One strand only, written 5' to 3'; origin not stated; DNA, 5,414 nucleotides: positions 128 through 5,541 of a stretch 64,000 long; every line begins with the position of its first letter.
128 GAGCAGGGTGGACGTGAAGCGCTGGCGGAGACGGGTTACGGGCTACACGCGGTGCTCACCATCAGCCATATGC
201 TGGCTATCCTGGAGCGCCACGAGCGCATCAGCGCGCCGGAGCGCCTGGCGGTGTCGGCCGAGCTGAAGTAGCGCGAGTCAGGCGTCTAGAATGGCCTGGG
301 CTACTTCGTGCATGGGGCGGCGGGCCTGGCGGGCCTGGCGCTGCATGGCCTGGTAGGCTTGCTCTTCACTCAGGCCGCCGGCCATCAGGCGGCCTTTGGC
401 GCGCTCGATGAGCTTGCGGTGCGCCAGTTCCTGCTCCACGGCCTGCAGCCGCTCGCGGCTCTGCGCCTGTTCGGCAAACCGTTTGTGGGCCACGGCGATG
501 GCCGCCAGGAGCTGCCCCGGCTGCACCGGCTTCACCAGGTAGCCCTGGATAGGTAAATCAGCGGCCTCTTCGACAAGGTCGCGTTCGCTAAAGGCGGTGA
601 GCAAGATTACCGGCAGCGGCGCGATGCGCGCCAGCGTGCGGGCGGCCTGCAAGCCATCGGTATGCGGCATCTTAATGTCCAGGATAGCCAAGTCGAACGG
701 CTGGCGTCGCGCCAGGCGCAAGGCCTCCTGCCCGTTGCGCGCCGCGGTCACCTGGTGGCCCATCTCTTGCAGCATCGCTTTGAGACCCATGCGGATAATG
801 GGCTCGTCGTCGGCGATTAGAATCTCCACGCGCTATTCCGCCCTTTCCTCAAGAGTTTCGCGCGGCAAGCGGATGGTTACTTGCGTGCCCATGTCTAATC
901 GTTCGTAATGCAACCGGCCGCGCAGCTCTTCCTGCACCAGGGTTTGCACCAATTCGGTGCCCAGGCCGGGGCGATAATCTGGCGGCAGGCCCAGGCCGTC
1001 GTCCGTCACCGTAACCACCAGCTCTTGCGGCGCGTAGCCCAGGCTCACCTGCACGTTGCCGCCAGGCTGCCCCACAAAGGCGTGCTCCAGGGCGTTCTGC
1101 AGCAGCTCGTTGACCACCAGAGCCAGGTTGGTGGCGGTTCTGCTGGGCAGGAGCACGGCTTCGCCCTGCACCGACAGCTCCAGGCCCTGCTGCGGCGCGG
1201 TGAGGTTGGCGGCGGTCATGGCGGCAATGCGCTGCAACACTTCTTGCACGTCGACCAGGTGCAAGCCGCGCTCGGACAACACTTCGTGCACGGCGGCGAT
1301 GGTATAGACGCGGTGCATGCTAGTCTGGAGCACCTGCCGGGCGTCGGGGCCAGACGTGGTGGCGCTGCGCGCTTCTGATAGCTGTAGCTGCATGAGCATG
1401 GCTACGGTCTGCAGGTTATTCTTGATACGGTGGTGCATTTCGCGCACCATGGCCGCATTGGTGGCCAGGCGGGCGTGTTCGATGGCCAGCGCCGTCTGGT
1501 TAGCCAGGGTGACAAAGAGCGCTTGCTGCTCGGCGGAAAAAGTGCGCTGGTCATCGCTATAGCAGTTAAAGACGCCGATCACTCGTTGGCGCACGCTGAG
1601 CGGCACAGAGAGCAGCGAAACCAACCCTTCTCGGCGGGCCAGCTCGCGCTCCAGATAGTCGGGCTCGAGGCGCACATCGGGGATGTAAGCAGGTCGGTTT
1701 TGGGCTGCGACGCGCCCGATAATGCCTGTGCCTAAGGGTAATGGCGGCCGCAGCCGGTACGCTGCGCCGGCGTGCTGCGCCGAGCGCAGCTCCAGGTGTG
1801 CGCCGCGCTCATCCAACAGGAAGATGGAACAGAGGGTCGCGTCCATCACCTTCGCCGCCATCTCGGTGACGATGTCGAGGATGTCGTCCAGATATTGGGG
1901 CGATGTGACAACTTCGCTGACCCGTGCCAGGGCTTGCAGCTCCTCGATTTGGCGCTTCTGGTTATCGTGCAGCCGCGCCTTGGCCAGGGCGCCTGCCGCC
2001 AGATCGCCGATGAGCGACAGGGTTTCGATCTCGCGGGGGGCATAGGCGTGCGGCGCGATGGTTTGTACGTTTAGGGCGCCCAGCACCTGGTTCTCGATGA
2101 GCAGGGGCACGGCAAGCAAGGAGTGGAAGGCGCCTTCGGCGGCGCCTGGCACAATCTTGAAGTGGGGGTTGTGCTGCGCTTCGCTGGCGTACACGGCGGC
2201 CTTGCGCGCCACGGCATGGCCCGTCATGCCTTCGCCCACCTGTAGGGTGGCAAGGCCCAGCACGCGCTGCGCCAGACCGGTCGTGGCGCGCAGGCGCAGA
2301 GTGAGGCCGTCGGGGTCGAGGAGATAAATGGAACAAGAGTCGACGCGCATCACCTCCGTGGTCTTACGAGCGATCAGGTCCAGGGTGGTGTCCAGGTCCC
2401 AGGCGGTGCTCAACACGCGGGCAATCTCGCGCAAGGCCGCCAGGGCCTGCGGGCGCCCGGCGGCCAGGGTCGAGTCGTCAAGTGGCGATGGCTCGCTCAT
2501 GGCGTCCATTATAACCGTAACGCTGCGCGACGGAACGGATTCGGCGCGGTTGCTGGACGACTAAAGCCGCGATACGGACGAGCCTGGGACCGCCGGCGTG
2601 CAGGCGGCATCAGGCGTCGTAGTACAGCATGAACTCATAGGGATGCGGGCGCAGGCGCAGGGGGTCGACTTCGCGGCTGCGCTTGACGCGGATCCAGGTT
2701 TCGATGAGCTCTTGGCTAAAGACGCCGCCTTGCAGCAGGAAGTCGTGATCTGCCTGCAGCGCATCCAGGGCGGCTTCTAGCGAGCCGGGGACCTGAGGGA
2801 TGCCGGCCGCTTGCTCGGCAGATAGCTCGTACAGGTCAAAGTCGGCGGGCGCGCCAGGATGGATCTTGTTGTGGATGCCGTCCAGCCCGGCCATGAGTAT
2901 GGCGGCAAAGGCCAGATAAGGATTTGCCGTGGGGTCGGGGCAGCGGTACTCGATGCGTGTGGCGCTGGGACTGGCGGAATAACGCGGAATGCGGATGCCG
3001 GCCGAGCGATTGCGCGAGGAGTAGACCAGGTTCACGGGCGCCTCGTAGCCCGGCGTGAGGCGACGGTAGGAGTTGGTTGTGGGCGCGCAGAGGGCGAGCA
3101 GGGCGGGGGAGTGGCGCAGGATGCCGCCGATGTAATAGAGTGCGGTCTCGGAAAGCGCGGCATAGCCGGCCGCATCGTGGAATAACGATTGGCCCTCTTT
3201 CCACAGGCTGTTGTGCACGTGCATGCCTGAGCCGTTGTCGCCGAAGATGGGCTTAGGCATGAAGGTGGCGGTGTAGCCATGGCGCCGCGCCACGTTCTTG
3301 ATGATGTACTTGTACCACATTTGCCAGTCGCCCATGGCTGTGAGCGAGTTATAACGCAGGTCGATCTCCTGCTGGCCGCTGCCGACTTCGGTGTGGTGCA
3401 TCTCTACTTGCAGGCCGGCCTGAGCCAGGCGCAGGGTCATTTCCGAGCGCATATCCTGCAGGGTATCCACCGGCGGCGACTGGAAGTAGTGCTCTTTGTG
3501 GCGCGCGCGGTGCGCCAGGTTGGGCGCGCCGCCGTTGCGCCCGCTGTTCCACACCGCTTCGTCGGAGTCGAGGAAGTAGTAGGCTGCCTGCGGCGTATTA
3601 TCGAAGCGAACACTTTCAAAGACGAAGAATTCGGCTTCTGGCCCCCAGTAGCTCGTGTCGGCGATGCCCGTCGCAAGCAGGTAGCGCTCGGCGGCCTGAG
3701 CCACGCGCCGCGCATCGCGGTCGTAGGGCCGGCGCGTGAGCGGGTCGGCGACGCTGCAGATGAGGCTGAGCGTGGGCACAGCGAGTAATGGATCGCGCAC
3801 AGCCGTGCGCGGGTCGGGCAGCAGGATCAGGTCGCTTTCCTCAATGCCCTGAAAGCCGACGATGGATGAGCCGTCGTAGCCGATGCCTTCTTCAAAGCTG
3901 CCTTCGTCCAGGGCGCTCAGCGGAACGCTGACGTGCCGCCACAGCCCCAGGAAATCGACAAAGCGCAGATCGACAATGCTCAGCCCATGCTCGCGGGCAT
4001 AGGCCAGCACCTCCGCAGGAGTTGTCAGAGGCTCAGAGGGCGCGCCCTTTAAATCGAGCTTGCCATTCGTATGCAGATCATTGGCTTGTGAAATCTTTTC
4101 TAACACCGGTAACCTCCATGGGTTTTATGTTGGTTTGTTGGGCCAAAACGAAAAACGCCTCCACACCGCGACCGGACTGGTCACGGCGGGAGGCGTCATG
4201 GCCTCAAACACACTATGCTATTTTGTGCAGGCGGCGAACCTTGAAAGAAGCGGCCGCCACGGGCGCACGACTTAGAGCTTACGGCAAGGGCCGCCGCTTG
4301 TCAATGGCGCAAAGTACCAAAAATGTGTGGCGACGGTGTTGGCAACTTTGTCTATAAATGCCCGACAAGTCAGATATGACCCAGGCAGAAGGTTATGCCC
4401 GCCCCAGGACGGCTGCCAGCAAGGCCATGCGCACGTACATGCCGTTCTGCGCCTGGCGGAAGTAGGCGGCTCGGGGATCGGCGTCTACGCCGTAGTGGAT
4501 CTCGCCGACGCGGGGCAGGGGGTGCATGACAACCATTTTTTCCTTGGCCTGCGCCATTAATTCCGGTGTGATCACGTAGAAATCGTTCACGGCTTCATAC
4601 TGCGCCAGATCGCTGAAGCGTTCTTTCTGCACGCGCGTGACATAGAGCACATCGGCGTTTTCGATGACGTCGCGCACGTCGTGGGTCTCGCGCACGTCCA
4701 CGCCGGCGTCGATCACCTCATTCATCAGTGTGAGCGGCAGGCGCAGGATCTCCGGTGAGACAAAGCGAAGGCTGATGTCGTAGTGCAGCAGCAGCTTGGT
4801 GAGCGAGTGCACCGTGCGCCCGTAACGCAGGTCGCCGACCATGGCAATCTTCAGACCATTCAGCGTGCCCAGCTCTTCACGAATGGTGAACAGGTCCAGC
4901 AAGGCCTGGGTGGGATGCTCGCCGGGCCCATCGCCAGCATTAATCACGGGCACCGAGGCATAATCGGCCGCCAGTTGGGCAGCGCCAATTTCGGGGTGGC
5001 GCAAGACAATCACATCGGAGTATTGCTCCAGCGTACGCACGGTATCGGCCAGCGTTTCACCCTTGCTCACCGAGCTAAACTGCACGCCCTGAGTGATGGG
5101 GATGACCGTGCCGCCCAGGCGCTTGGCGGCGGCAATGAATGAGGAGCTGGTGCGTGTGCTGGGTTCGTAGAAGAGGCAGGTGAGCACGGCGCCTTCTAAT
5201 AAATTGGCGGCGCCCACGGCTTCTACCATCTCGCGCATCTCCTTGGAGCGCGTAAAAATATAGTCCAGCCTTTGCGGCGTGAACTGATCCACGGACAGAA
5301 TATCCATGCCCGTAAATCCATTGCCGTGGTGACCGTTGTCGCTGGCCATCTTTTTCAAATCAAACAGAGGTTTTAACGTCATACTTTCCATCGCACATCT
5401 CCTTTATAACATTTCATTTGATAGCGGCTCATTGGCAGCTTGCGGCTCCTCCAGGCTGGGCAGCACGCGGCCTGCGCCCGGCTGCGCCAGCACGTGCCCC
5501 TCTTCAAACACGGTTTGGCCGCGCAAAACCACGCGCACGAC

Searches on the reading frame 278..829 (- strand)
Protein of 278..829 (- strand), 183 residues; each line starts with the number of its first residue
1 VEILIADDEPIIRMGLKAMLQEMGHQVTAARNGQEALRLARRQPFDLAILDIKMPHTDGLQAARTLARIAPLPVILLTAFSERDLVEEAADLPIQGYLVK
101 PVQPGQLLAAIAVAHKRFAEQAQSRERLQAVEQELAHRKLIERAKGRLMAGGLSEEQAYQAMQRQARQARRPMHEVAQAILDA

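Call 8: search_protein_families(library=pfam, proteins=[window:278-829:-])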
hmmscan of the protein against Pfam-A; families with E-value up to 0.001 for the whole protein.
window:278-829:- (183 aa): 2 families
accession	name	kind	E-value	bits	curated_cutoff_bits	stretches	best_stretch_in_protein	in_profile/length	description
PF00072.30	Response_reg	-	3e-29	101.8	30.2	1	3-111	1-110/111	Response regulator receiver domain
PF03861.19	ANTAR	-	9.9e-16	57.7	27.3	1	131-181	3-54/54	ANTAR domain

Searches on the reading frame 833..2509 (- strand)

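Call 8: search_protein_families(library=pfam, proteins=[window:833-2509:-])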
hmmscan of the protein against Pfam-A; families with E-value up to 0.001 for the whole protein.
window:833-2509:- (558 aa): 7 families
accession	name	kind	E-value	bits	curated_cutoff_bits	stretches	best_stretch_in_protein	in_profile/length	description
PF13185.12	GAF_2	-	1.9e-40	138.7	28.6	2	207-344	4-136/136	GAF domain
PF01590.32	GAF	-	3.1e-37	128.5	22.4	2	207-343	2-133/133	GAF domain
PF13492.12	GAF_3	-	3e-30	105.7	27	2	207-345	2-129/129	GAF domain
PF07568.18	HisKA_2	-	1.3e-16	60.9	22.3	1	357-430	1-70/76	Histidine kinase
PF02518.31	HATPase_c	-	9.7e-13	49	26.4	1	460-551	4-110/111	Histidine kinase-, DNA gyrase B-, and HSP90-like ATPase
PF13581.12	HATPase_c_2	-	9.8e-11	42.2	27.4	1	450-547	20-126/127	Histidine kinase-like ATPase domain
PF07536.20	HWE_HK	-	0.00013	23.1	22.8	1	357-432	1-69/83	HWE histidine kinase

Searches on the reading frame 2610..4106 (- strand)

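Call 8: search_protein_families(library=pfam, proteins=[window:2610-4106:-])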
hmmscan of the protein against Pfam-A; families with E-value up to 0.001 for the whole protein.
window:2610-4106:- (498 aa): 2 families
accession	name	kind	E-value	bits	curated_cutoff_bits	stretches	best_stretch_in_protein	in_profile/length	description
PF00120.29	Gln-synt_C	-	2e-129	432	24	1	130-495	2-344/344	Glutamine synthetase, catalytic domain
PF03951.24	Gln-synt_N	-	9.4e-26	89.7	33.4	1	43-122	3-82/82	Glutamine synthetase, beta-Grasp domain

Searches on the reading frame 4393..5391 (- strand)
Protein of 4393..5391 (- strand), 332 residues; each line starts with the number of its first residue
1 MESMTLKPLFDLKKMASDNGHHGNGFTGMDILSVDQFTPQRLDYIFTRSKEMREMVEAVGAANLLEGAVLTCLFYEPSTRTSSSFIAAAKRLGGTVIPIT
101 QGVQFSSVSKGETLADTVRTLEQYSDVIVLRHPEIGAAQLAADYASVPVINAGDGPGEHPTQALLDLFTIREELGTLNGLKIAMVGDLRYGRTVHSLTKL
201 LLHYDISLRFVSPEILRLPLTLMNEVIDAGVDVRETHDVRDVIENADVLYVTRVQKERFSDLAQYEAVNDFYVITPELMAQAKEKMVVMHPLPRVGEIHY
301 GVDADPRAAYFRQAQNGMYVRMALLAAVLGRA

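Call 8: search_protein_families(library=pfam, proteins=[window:4393-5391:-])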
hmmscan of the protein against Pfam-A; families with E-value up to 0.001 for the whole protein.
window:4393-5391:- (332 aa): 2 families
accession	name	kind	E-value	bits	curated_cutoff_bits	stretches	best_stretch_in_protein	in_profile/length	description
PF02729.26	OTCace_N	-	4.4e-47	160.3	29.9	1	30-172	2-148/148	Aspartate/ornithine carbamoyltransferase, carbamoyl-P binding domain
PF00185.30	OTCace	-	8.2e-35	120.6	29.4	1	179-327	2-156/157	Aspartate/ornithine carbamoyltransferase, Asp/Orn binding domain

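Call 58: search_protein_families(library=ncbifam, proteins=[window:4393-5391:-])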
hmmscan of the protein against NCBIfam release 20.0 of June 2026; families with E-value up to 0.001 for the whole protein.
window:4393-5391:- (332 aa): 17 families
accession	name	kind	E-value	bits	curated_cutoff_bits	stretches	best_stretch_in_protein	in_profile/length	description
TIGR00670.1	asp_carb_tr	equivalog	8.2e-107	356.8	236.95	1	30-329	2-303/304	aspartate carbamoyltransferase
NF002032.1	PRK00856.1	equivalog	7.6e-96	320.8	263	1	30-328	2-296/297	aspartate carbamoyltransferase catalytic subunit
NF008853.0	PRK11891.1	equivalog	4.7e-89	298.9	560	1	30-330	90-399/430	aspartate carbamoyltransferase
NF006046.0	PRK08192.1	equivalog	1.8e-87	293.7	512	1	25-330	3-318/339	aspartate carbamoyltransferase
NF001986.0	PRK00779.1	subfamily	7.8e-49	166.5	306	1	28-330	5-305/307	ornithine carbamoyltransferase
NF010387.0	PRK13814.1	equivalog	8.2e-46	156.3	660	1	40-329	24-303/310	aspartate carbamoyltransferase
TIGR00658.1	orni_carb_tr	equivalog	4.6e-45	154.1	280.85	1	30-329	2-303/304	ornithine carbamoyltransferase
NF009916.0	PRK13376.1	equivalog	3.7e-37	128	800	1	25-330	4-334/525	bifunctional aspartate carbamoyltransferase catalytic subunit/aspartate carbamoyltransferase regulatory subunit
TIGR04384.1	putr_carbamoyl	exception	6.5e-29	101.1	500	1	31-328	2-306/330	putrescine carbamoyltransferase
NF011380.0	PRK14805.1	equivalog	1.7e-26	93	421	1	30-330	3-301/302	ornithine carbamoyltransferase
NF003286.0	PRK04284.1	subfamily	4.6e-24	85.2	515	1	31-297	9-279/332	ornithine carbamoyltransferase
NF003384.0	PRK04523.1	equivalog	9.7e-18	64.3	288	2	31-181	6-171/336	N-acetylornithine carbamoyltransferase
NF002470.0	PRK01713.1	equivalog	1.8e-15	57.2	545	1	30-306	9-289/334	ornithine carbamoyltransferase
NF009213.0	PRK12562.1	subfamily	3.5e-14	52.9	559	1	31-294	9-277/334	ornithine carbamoyltransferase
NF005538.0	PRK07200.1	equivalog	2.5e-10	39.9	453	1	30-132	23-123/396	knotted carbamoyltransferase YgeW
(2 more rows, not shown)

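Call 71: find_encoding_contigs(protein=window:4393-5391:-, flank=1500, max_places=4)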
Protein window:4393-5391:- (332 aa): 4 contigs read that carry it; 3 places shown.
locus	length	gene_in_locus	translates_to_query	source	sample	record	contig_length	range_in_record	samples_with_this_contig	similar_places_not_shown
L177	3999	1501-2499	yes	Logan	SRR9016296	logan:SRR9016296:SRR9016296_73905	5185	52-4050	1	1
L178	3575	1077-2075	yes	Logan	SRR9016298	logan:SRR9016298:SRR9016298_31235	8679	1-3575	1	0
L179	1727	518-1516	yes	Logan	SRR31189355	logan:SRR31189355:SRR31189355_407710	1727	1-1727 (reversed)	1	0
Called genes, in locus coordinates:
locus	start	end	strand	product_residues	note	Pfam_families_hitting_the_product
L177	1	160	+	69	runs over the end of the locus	?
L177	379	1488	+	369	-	PF01979:Amidohydro_1, PF12890:DHOase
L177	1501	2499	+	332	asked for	PF02729:OTCace_N, PF00185:OTCace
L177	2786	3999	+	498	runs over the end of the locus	PF03951:Gln-synt_N, PF00120:Gln-synt_C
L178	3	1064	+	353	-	?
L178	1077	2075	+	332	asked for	PF02729:OTCace_N, PF00185:OTCace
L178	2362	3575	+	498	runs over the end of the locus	PF03951:Gln-synt_N, PF00120:Gln-synt_C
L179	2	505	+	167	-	?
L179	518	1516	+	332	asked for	PF02729:OTCace_N, PF00185:OTCace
